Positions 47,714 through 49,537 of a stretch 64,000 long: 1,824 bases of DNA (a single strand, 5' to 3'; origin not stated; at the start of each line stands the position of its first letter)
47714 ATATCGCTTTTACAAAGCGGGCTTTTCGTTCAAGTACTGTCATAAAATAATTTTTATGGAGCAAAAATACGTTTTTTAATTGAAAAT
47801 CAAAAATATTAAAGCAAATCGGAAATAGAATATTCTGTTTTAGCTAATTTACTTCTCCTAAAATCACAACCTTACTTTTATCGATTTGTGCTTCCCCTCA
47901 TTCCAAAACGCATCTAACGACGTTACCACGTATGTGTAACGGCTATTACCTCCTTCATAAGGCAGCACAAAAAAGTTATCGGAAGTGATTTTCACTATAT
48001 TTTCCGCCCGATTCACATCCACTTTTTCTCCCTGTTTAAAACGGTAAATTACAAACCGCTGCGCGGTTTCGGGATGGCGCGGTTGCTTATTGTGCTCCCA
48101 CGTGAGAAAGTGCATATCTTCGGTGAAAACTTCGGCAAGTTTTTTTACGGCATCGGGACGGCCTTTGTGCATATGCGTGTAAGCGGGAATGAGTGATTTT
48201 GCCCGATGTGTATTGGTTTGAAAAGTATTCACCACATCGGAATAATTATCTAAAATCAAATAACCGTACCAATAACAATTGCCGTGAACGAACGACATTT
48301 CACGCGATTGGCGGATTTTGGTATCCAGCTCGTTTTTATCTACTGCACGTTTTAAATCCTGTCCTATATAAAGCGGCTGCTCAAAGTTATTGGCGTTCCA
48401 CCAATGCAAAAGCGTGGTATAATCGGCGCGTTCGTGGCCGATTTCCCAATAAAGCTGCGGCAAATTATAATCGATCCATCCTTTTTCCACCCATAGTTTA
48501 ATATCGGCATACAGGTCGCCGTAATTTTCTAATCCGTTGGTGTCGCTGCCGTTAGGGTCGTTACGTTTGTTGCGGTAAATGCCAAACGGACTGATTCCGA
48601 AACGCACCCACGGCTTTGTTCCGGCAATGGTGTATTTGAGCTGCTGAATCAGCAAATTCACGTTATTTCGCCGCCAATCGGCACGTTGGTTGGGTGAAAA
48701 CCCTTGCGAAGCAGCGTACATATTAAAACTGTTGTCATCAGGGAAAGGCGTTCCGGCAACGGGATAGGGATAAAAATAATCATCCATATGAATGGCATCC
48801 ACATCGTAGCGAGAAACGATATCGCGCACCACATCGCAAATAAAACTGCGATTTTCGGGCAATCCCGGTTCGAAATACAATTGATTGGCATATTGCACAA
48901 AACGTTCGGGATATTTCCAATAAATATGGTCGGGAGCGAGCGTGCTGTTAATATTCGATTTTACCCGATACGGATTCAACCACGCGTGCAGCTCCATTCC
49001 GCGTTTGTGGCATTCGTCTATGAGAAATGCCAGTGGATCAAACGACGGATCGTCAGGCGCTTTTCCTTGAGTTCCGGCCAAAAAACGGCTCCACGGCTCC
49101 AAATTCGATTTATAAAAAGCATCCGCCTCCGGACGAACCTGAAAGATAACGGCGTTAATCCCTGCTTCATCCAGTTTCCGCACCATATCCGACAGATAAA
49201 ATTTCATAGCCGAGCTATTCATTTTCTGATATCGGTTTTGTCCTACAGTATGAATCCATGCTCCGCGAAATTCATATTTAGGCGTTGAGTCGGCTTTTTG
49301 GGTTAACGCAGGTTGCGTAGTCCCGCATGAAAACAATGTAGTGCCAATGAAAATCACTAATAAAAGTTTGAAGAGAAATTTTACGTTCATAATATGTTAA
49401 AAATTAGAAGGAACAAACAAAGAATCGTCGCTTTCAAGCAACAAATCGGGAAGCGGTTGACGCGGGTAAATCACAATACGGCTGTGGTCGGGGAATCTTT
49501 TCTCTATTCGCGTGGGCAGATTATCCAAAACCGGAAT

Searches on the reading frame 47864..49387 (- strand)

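Call 43: search_protein_families(library=pfam, proteins=[window:47864-49387:-], max_evalue=0.00001)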
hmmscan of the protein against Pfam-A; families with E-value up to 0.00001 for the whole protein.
window:47864-49387:- (507 aa): 1 family
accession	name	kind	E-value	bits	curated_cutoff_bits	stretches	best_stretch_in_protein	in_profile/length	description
PF02638.21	GHL10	-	1.8e-68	231.4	27.9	1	39-348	1-299/311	Glycosyl hydrolase-like 10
